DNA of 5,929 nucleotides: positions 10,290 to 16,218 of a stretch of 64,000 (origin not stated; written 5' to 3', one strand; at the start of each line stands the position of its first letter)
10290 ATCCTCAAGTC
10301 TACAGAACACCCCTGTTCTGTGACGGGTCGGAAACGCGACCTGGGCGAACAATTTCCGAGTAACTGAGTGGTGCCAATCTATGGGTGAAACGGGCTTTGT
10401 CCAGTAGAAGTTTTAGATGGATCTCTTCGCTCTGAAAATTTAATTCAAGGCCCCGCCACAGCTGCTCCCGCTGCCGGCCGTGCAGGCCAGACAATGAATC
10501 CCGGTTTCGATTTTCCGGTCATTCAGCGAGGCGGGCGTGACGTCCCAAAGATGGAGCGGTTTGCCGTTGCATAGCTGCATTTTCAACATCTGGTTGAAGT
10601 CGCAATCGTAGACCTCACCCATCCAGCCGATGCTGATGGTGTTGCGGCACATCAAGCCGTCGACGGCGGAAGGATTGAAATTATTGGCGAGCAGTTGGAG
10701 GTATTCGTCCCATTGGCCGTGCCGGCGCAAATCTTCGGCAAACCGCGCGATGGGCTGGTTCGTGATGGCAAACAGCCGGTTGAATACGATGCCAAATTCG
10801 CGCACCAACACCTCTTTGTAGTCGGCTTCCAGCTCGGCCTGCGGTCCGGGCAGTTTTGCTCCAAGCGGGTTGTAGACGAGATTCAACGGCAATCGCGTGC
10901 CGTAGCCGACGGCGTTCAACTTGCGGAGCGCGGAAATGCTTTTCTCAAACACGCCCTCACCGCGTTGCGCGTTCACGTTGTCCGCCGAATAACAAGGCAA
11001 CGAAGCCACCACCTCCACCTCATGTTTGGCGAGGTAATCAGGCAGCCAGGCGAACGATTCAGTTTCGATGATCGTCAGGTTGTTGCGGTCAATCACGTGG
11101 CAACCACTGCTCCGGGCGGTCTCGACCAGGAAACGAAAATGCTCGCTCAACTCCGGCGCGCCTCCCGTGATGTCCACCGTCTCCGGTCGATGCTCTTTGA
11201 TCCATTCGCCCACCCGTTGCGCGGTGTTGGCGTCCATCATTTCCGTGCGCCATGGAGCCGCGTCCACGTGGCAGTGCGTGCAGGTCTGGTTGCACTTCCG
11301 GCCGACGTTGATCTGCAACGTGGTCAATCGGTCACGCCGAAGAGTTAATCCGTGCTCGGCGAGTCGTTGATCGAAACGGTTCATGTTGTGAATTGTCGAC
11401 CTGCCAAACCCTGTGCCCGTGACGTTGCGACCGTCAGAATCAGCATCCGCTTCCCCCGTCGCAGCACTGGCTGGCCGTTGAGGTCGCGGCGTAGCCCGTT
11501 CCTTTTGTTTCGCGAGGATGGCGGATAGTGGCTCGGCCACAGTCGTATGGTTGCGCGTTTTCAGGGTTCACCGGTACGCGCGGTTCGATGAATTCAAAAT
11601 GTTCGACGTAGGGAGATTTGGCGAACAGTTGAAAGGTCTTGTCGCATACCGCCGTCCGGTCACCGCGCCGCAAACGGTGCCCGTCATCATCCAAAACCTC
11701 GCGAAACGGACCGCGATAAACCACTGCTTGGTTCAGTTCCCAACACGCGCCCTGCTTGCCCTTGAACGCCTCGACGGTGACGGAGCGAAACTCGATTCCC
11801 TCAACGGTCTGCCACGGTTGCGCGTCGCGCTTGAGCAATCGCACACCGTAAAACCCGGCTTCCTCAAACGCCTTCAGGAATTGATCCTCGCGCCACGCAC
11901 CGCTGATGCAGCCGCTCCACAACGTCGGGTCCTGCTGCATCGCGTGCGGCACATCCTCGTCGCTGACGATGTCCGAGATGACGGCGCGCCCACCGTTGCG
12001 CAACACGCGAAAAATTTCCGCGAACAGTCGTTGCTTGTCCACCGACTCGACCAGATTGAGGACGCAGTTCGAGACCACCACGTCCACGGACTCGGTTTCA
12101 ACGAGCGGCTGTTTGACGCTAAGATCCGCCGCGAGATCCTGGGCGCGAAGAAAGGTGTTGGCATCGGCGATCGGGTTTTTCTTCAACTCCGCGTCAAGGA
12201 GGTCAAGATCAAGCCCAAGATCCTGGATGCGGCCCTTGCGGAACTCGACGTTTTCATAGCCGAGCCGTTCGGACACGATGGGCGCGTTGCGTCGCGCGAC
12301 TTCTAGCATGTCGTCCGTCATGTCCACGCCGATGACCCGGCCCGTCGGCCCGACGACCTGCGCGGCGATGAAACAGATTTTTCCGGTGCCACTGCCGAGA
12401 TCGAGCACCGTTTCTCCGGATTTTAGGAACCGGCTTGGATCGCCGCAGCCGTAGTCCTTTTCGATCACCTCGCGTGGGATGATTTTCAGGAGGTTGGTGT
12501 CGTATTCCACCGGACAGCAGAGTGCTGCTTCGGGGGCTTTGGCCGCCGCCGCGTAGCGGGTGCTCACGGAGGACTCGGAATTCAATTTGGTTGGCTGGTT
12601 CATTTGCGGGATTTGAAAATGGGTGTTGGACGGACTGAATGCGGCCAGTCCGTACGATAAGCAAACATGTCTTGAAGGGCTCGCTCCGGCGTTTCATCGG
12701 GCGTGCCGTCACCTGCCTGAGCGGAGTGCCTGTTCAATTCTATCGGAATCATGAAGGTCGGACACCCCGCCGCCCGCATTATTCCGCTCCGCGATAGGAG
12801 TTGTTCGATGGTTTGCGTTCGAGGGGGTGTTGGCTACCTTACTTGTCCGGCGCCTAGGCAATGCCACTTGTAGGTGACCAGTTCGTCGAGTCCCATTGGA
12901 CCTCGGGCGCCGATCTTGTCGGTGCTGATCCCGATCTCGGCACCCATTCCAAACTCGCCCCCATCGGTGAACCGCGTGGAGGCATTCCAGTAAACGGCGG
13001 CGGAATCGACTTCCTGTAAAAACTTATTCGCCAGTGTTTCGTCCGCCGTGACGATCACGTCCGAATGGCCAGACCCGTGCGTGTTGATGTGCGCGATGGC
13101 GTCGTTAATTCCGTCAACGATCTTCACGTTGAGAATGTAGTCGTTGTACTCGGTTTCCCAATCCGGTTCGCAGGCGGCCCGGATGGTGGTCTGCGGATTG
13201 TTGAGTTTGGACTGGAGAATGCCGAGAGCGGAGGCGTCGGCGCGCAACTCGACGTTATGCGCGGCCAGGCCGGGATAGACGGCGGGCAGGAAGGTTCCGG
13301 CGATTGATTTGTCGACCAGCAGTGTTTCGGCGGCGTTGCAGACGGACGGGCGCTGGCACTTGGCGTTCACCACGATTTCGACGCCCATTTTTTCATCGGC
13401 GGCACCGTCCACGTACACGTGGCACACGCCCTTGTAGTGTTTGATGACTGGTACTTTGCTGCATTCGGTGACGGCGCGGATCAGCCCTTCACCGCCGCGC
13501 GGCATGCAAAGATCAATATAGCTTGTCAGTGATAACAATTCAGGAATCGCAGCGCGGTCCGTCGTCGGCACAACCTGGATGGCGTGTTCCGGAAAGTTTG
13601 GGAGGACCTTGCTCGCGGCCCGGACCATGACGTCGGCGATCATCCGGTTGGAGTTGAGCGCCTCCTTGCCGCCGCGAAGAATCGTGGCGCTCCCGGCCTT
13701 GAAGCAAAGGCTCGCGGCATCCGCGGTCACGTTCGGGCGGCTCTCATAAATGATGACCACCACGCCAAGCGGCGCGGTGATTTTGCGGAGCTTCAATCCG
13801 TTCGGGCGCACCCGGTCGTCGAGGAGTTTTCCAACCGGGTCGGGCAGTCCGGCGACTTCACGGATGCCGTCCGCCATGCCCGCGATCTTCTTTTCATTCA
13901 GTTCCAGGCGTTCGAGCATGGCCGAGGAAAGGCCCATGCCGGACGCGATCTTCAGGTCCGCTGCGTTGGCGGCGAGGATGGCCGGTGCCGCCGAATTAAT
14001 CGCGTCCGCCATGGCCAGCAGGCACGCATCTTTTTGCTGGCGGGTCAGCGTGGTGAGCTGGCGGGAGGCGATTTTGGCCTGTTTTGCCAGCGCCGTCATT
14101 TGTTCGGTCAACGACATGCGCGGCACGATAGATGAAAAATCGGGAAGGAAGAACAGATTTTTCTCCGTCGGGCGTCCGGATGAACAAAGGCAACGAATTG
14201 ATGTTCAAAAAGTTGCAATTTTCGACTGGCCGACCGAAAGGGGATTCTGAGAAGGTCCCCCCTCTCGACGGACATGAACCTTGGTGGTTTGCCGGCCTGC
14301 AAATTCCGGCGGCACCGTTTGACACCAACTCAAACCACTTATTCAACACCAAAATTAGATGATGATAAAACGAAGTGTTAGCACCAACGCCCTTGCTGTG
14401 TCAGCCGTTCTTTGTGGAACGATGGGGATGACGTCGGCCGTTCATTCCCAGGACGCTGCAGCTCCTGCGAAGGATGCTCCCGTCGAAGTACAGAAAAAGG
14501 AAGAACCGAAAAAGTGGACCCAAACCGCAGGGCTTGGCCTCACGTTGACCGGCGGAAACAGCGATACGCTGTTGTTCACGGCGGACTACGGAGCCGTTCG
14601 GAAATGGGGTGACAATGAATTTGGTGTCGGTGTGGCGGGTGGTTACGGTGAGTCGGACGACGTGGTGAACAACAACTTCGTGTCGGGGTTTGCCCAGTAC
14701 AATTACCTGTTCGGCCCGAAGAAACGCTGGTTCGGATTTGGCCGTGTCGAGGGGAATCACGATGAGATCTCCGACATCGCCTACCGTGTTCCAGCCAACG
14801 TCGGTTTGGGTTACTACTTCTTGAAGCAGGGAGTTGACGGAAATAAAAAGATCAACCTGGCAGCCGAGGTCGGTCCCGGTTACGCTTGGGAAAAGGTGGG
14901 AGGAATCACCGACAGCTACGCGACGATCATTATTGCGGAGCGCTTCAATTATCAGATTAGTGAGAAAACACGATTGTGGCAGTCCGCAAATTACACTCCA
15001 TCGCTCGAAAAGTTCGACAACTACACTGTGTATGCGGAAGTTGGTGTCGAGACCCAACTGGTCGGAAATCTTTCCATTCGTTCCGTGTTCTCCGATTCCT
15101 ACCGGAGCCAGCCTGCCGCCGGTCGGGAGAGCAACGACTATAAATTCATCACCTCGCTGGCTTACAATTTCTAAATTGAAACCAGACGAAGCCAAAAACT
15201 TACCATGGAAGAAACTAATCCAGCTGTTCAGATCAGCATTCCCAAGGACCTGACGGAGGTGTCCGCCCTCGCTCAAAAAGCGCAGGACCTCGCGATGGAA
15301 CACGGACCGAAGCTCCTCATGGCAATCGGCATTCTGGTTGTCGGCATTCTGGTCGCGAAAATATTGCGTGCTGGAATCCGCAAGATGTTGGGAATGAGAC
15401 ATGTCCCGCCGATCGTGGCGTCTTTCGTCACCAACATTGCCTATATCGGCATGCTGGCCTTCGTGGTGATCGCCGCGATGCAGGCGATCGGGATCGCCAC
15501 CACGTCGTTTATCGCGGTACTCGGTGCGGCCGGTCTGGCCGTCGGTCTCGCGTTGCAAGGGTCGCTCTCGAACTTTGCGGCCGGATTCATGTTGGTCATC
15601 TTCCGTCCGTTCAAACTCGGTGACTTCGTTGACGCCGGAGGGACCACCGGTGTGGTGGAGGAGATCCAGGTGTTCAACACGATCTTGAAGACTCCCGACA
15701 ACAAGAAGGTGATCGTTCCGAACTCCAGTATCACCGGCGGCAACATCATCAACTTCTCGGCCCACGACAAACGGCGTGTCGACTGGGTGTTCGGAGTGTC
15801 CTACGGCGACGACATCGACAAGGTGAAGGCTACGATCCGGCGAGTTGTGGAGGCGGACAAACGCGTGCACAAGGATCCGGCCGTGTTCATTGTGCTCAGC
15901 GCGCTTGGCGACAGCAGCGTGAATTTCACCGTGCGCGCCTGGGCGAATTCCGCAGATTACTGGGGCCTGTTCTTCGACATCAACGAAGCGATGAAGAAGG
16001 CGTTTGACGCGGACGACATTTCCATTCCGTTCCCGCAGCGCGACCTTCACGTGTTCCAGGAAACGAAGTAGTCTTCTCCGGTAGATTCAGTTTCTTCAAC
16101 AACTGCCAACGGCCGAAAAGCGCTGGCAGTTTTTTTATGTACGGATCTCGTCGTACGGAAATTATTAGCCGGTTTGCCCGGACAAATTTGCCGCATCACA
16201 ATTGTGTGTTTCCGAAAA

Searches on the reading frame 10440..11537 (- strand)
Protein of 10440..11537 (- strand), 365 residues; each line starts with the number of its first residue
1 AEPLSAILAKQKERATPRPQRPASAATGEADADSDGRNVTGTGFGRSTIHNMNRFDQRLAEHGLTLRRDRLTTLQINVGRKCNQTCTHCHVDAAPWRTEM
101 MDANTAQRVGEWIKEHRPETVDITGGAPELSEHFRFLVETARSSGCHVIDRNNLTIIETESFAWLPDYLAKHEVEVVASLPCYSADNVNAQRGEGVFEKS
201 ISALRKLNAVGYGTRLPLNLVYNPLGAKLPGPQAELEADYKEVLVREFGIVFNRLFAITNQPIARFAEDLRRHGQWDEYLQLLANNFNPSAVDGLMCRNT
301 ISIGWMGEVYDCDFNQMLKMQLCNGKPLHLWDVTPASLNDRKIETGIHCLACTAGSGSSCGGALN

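Call 74: search_protein_families(library=pfam, proteins=[window:10440-11537:-], max_evalue=0.0001)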
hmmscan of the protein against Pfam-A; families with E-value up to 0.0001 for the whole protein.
window:10440-11537:- (365 aa): 2 families
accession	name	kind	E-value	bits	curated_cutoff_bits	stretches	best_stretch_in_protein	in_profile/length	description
PF12345.13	DUF3641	-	3e-53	179.9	24.9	1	229-363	1-134/134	Protein of unknown function (DUF3641)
PF04055.27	Radical_SAM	-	7e-08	33.3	29.5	1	76-213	1-142/166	Radical SAM superfamily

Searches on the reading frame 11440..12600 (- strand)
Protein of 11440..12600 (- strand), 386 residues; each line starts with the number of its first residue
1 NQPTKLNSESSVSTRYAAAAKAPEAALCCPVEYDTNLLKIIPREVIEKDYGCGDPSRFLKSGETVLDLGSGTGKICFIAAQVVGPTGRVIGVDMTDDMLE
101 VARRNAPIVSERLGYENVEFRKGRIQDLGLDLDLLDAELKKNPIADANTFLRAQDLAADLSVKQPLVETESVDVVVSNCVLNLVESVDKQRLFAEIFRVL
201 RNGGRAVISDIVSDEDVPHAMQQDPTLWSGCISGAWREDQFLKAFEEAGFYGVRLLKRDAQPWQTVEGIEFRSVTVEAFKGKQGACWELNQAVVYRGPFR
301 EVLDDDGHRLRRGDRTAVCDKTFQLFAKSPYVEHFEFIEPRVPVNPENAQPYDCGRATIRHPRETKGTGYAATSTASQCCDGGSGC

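Call 74: search_protein_families(library=pfam, proteins=[window:11440-12600:-], max_evalue=0.0001)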
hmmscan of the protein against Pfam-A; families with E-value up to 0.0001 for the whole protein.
window:11440-12600:- (386 aa): 9 families
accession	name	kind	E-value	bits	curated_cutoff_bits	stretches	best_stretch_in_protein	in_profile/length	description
PF13847.12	Methyltransf_31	-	4.2e-33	114.5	27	2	60-134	2-77/145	Methyltransferase domain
PF13649.12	Methyltransf_25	-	5.4e-17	62.7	27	1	65-131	1-61/97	Methyltransferase domain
PF08241.18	Methyltransf_11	-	1.4e-16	61.4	21.2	2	139-208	26-95/95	Methyltransferase domain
PF01209.24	Ubie_methyltran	-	1.8e-10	41.1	20.1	1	60-131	46-113/233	ubiE/COQ5 methyltransferase family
PF08242.18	Methyltransf_12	-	1e-09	39.4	30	1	66-205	1-97/98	Methyltransferase domain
PF13489.12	Methyltransf_23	-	3e-09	37.3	27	1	59-253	20-162/164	Methyltransferase domain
PF01135.25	PCMT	-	1.3e-07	32.1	20.3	1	59-123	71-131/210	Protein-L-isoaspartate(D-aspartate) O-methyltransferase (PCMT)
PF06325.19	PrmA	-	1.5e-07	31.7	22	0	58-106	158-204/296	Ribosomal protein L11 methyltransferase (PrmA)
PF01728.25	FtsJ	-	1.7e-06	28.5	24.1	1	57-180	17-100/181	FtsJ-like methyltransferase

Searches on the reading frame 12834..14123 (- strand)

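Call 74: search_protein_families(library=pfam, proteins=[window:12834-14123:-], max_evalue=0.0001)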
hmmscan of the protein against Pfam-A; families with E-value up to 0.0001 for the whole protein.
window:12834-14123:- (429 aa): 1 family
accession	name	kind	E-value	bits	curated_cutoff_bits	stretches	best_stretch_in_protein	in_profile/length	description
PF00171.27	Aldedh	-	1.2e-10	41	23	1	6-291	28-298/461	Aldehyde dehydrogenase family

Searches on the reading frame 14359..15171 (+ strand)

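Call 7: search_protein_families(library=pfam, proteins=[window:14359-15171:+], max_evalue=0.001)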
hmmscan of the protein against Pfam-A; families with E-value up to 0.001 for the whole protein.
window:14359-15171:+ (271 aa): 1 family
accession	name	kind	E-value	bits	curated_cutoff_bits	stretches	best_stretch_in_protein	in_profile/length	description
PF04338.18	DUF481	-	3.1e-38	132.4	21.1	1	58-271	2-210/210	Protein of unknown function, DUF481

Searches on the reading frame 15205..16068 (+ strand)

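Call 7: search_protein_families(library=pfam, proteins=[window:15205-16068:+], max_evalue=0.001)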
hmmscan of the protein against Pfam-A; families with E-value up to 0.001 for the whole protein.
window:15205-16068:+ (288 aa): 4 families
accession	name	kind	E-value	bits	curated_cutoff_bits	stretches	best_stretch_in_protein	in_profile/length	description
PF00924.24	MS_channel_2nd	-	8.8e-21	74.2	20.2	1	120-185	2-67/68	Mechanosensitive ion channel, beta-domain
PF21082.3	MS_channel_3rd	-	6e-19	68.7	21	1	192-274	1-88/88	Mechanosensitive ion channel MscS, C-terminal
PF05552.17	MS_channel_1st_1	-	2.4e-07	31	22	1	31-65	11-45/50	Mechanosensitive ion channel, conserved TM helix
PF21088.3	MS_channel_1st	-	1.7e-05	25.1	23.1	1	77-118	1-42/42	Mechanosensitive ion channel, transmembrane helices 2/3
